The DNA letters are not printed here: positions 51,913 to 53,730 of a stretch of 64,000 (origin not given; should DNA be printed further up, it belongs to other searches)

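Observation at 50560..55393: Reductive-dehalogenase gene cluster (rdhB2-rdhA2-rdhA1-rdhB1-rdhC) in a high-GC genome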

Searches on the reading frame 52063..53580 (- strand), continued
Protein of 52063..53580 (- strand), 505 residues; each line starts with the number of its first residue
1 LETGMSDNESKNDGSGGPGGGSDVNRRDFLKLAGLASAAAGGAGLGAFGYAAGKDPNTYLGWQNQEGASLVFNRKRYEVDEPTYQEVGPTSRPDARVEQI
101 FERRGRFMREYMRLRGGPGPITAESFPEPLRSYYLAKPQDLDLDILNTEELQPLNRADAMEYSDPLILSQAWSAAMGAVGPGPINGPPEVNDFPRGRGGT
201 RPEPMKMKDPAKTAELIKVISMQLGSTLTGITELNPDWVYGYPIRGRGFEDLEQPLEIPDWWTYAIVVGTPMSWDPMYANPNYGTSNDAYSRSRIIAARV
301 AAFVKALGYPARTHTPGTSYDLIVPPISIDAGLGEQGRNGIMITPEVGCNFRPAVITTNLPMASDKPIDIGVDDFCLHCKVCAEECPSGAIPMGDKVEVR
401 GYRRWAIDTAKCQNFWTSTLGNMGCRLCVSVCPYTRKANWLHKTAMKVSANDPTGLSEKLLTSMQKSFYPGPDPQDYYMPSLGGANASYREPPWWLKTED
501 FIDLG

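Call 42: fold_search(model_id=the predicted structure, library=pdb)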
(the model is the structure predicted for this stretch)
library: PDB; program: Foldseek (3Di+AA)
matches with E <= 10: 142; with E <= 0.001: 47
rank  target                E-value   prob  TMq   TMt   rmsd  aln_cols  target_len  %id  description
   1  4ur3_B                1.2e-17  1.00  0.41  0.47   3.6       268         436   30  Crystal structure of the PCE reductive dehalogenase from S. multivorans P2(1) crystal form (released 2014-10-15)
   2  4ur3_F                2.3e-17  1.00  0.42  0.48   7.8       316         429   28  Crystal structure of the PCE reductive dehalogenase from S. multivorans P2(1) crystal form (released 2014-10-15)
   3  5ma1_A                3.2e-17  1.00  0.42  0.50   4.0       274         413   30  PCE reductive dehalogenase from S. multivorans in complex with 2,4,6-trichlorophenol (released 2017-07-12)
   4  4ur3_A                3.8e-17  1.00  0.41  0.45   3.7       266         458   30  Crystal structure of the PCE reductive dehalogenase from S. multivorans P2(1) crystal form (released 2014-10-15)
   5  5ma2_B                4.8e-17  1.00  0.42  0.50  10.6       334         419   26  PCE reductive dehalogenase from S. multivorans in complex with 4-iodophenol (released 2017-07-12)
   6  4ur2_B                6.1e-17  1.00  0.42  0.50   4.1       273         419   30  Crystal structure of the PCE reductive dehalogenase from S. multivorans in complex with iodide (released 2014-10-15)
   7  4ur3_D                7.7e-17  1.00  0.42  0.47  10.9       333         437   27  Crystal structure of the PCE reductive dehalogenase from S. multivorans P2(1) crystal form (released 2014-10-15)
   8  5m8w_A                9.1e-17  1.00  0.41  0.46   3.7       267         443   30  PCE reductive dehalogenase from S. multivorans in complex with 4-chlorophenol (released 2017-07-12)
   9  5m8u_B                1.1e-16  1.00  0.41  0.49   3.8       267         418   30  PCE reductive dehalogenase from S. multivorans in complex with 4-bromophenol (released 2017-07-12)
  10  4ur3_C                1.1e-16  1.00  0.42  0.47  10.9       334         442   27  Crystal structure of the PCE reductive dehalogenase from S. multivorans P2(1) crystal form (released 2014-10-15)
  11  4ur3_E                1.3e-16  1.00  0.41  0.47   7.4       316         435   28  Crystal structure of the PCE reductive dehalogenase from S. multivorans P2(1) crystal form (released 2014-10-15)
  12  5m8x_B                1.3e-16  1.00  0.42  0.50  10.6       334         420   26  PCE reductive dehalogenase from S. multivorans in complex with 2,4,5-trichlorophenol (released 2017-07-12)
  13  4uqu_B                1.5e-16  1.00  0.42  0.48   7.3       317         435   27  Crystal structure of the tetrachloroethene reductive dehalogenase from Sulfurospirillum multivorans (released 2014-10-15)
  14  5m90_A                1.6e-16  1.00  0.41  0.47   3.7       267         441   30  PCE reductive dehalogenase from S. multivorans in complex with 3,4,5-trifluorophenol (released 2017-07-12)
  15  5m90_B                1.8e-16  1.00  0.41  0.49   3.7       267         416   30  PCE reductive dehalogenase from S. multivorans in complex with 3,4,5-trifluorophenol (released 2017-07-12)
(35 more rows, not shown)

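Call 55: search_protein_representatives(protein=window:52063-53568:-)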
Query: 501 residues. Proteins with E-value up to 0.001 (for the whole library): 2898; up to 1e-10: 1303; up to 1e-30: 280. The best 150 are listed.
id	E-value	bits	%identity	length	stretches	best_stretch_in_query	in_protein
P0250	8.2e-169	578.8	53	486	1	13-498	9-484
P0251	1.3e-167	574.8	79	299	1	203-500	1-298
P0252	6.7e-146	503.2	64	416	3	77-379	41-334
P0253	1.4e-136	472.4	48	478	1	19-500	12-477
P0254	8.4e-129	446.8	50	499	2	124-487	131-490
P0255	2.0e-121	422.4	44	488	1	8-499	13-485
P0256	1.8e-118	412.7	44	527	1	18-500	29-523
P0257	1.4e-110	386.7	42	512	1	19-500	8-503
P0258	6.2e-101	354.8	45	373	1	126-498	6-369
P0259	2.5e-99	349.5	43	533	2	194-494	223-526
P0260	3.4e-96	339.1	41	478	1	52-500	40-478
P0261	3.0e-94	332.8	40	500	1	19-498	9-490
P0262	6.3e-94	331.7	45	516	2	196-498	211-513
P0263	3.1e-90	319.5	44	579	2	196-497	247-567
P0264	4.7e-90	318.9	40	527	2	182-500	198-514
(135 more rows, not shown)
